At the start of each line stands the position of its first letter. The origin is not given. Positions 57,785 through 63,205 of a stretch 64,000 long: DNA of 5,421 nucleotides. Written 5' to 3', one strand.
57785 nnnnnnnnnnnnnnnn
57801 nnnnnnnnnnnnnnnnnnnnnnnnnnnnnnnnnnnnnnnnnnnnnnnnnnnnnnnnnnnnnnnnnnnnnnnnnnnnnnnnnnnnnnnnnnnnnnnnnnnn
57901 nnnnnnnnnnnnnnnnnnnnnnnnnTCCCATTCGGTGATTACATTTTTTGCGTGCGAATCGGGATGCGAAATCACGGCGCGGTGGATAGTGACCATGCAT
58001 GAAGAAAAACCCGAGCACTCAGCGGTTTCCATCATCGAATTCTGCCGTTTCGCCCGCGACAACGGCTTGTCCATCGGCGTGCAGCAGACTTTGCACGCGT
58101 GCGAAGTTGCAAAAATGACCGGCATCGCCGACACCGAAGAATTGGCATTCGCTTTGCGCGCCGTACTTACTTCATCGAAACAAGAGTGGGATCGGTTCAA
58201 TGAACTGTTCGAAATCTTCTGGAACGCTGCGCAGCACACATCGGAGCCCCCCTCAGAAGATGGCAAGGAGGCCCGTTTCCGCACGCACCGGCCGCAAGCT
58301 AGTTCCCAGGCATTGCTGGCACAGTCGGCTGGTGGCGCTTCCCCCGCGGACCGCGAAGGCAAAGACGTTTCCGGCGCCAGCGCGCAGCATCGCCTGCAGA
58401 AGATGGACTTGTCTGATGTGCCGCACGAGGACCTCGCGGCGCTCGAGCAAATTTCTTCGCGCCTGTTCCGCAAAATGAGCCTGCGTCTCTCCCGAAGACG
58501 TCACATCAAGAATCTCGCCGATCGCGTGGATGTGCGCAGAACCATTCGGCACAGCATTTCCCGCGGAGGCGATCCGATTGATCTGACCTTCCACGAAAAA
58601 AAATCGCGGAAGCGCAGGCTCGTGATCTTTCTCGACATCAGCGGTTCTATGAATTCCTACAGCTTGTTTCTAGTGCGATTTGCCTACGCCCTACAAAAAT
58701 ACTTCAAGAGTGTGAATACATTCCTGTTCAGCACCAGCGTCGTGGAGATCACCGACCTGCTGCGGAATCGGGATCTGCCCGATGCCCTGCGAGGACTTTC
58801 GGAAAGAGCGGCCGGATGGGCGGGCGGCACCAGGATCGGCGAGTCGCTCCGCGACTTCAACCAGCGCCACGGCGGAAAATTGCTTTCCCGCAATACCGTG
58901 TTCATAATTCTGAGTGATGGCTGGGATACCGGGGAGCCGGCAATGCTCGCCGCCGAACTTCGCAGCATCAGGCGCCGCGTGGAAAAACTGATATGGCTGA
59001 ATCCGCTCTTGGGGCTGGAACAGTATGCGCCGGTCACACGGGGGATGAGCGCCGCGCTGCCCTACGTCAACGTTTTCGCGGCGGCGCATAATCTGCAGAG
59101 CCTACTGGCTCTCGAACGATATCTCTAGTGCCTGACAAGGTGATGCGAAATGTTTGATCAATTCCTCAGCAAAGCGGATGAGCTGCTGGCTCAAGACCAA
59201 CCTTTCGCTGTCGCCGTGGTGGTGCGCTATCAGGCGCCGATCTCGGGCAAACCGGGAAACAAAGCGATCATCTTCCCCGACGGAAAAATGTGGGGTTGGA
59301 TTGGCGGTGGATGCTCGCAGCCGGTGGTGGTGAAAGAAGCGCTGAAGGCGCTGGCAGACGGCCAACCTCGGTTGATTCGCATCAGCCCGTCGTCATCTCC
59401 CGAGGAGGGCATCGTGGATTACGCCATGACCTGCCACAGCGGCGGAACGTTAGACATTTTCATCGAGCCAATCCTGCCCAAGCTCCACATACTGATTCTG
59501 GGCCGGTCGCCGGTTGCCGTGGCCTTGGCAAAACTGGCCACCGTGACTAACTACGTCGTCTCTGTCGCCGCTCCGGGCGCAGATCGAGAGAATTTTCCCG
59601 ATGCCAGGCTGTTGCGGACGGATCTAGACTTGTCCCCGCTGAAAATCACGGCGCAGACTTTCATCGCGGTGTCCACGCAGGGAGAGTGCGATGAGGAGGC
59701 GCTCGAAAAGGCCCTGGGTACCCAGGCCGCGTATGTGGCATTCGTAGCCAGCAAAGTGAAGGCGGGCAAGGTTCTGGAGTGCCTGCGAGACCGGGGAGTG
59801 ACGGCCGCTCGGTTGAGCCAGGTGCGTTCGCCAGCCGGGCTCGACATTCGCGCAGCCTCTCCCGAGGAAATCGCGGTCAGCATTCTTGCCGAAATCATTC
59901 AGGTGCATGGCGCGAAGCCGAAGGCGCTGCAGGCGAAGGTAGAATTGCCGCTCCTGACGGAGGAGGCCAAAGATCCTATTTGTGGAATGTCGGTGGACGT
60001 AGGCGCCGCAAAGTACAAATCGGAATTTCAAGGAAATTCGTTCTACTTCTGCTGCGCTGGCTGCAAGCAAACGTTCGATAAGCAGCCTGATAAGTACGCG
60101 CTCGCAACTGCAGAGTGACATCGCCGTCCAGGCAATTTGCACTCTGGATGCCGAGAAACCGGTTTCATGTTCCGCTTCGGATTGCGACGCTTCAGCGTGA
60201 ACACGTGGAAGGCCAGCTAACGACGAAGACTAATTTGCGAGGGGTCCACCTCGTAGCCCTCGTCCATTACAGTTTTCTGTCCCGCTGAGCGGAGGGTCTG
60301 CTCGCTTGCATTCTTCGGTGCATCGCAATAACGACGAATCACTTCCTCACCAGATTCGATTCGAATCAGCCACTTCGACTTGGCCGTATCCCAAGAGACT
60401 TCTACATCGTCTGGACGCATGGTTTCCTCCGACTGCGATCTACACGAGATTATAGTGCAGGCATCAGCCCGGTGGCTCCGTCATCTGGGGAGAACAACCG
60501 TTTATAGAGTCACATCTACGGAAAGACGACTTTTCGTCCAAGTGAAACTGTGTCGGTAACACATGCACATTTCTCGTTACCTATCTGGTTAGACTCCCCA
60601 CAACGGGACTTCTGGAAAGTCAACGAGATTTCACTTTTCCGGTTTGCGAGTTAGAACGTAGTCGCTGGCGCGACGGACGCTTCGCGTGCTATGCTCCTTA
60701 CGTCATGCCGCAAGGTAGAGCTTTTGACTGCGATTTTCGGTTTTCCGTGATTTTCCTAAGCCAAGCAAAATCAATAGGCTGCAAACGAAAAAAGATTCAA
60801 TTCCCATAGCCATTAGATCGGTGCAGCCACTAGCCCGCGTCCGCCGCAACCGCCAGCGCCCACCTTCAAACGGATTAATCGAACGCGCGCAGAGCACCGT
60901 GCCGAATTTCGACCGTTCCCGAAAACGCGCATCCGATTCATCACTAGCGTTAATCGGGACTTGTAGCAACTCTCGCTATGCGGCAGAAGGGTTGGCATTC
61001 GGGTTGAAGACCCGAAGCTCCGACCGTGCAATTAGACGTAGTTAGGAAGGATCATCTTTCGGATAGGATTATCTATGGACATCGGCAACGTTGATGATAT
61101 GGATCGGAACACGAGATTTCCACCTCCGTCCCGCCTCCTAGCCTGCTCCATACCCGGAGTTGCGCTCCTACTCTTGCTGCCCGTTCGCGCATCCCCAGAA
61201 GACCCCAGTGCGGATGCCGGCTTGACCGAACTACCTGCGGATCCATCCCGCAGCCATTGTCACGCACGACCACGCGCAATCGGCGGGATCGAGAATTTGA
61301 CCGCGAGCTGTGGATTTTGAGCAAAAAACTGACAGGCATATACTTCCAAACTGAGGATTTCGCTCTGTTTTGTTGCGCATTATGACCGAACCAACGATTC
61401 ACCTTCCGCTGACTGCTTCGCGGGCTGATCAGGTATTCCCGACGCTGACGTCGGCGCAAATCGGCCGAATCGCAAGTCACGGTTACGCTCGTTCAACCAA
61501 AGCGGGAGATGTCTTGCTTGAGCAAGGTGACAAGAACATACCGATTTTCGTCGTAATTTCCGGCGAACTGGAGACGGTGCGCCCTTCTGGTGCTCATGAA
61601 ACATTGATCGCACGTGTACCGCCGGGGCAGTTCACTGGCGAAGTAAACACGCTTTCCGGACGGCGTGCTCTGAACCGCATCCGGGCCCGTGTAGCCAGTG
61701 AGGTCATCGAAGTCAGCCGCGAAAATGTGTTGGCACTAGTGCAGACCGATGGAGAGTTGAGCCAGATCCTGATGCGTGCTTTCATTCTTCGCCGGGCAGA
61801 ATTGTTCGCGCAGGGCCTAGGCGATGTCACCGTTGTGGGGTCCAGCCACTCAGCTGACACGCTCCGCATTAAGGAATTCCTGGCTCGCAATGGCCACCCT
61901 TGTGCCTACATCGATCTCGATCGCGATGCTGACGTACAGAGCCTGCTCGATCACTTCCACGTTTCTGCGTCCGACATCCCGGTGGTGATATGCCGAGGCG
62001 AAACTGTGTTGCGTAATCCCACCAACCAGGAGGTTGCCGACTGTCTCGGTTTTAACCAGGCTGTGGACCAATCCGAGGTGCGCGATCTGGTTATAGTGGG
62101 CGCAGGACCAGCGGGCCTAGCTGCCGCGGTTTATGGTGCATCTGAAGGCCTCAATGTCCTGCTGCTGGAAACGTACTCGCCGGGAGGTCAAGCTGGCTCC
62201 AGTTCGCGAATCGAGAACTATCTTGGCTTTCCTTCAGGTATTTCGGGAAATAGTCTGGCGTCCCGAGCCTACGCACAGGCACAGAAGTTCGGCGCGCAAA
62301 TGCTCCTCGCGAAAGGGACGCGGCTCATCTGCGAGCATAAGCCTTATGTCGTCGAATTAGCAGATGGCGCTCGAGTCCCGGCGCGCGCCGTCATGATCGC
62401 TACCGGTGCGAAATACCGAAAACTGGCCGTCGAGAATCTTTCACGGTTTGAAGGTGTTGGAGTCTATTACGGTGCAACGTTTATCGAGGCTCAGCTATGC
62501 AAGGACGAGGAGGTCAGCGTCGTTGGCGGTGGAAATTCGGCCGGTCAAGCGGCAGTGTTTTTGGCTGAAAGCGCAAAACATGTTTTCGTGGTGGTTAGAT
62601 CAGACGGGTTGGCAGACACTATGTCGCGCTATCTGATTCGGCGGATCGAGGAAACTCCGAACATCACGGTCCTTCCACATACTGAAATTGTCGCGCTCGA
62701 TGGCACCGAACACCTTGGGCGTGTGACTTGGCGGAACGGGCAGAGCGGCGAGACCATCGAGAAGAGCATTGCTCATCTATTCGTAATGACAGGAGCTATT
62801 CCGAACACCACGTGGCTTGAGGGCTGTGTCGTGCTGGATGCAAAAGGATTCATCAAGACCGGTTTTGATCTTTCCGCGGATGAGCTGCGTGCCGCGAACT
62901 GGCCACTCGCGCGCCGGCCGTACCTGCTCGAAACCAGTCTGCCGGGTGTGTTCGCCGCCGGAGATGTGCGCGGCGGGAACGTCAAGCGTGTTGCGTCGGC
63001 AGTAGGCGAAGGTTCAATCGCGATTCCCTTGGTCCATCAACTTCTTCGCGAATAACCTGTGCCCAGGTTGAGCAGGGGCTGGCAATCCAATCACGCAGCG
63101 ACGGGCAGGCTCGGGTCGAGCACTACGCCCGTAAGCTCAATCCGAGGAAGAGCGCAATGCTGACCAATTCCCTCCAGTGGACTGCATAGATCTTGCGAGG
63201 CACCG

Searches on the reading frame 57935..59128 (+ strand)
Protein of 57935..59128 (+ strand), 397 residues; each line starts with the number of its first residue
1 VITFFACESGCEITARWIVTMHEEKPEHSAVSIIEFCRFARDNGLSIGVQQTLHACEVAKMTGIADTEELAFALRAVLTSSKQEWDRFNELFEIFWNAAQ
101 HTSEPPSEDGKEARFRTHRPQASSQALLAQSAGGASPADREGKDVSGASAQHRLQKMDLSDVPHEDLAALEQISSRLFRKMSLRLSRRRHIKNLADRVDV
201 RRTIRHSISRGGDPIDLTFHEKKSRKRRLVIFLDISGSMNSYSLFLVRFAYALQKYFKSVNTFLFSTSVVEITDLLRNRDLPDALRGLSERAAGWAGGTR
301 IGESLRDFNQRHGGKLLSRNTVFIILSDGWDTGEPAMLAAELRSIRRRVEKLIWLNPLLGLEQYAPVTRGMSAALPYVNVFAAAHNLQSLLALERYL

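Call 54: search_protein_families(library=pfam, proteins=[window:57935-59128:+], max_evalue=0.00001)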
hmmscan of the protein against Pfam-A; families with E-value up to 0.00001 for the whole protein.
window:57935-59128:+ (397 aa): 1 family
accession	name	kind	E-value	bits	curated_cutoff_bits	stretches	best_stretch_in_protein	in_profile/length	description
PF05762.20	VWA_CoxE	-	1.8e-61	207.8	26.4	1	180-389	7-221/222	VWA domain containing CoxE-like protein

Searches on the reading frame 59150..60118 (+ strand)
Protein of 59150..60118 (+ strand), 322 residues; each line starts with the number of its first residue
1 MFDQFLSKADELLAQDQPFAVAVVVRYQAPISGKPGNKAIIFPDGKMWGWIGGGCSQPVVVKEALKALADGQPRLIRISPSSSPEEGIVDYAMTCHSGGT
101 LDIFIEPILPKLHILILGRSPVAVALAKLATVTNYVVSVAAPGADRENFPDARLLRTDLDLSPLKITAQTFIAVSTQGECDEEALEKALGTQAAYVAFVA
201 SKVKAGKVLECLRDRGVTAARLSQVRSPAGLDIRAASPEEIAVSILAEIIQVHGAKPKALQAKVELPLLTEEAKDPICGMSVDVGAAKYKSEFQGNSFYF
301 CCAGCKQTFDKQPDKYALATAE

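Call 54: search_protein_families(library=pfam, proteins=[window:59150-60118:+], max_evalue=0.00001)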
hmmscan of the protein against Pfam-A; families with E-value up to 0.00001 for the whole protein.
window:59150-60118:+ (322 aa): 3 families
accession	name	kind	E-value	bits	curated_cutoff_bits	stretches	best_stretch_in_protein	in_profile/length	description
PF13478.12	XdhC_C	-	1.5e-27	97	29.7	1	115-249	2-125/125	XdhC Rossmann domain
PF02625.21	XdhC_CoxI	-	9e-18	64.4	24.3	1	12-78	1-67/68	XdhC and CoxI family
PF04945.19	YHS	-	4.5e-14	52.6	30.3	1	274-317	2-44/47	YHS domain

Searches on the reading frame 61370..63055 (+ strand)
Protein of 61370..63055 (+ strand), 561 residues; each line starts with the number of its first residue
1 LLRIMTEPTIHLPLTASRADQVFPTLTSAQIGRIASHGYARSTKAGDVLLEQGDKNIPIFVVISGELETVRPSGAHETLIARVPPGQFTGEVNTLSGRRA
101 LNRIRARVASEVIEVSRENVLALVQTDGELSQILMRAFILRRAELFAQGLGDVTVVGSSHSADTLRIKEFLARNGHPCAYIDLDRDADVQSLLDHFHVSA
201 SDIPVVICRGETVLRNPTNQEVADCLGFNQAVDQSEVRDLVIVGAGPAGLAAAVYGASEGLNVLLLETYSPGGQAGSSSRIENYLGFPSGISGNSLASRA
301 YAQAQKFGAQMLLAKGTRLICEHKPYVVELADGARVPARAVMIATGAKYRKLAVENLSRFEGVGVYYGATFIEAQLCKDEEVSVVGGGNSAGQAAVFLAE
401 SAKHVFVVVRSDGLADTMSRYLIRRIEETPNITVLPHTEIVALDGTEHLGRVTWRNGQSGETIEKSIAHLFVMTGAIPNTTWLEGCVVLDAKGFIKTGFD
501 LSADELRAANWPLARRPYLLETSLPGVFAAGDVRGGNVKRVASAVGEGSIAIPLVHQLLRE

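Call 54: search_protein_families(library=pfam, proteins=[window:61370-63055:+], max_evalue=0.00001)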
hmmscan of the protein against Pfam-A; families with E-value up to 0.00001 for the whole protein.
window:61370-63055:+ (561 aa): 6 families
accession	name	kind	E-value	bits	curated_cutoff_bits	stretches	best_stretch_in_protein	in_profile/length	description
PF07992.20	Pyr_redox_2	-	1.6e-31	110.2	26.1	1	239-548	2-291/291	Pyridine nucleotide-disulphide oxidoreductase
PF13738.12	Pyr_redox_3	-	4.8e-15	56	30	1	326-492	114-284/305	Pyridine nucleotide-disulphide oxidoreductase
PF00027.35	cNMP_binding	-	2.6e-12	47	27.5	1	41-127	2-89/89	Cyclic nucleotide-binding domain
PF00070.33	Pyr_redox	-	2.8e-09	37.8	22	1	382-448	2-71/82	Pyridine nucleotide-disulphide oxidoreductase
PF12831.13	FAD_oxidored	-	8.4e-07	29.1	27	1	239-277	1-40/416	FAD dependent oxidoreductase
PF01946.23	Thi4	-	1.1e-06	28.5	26.2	0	233-276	13-58/235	Thi4 family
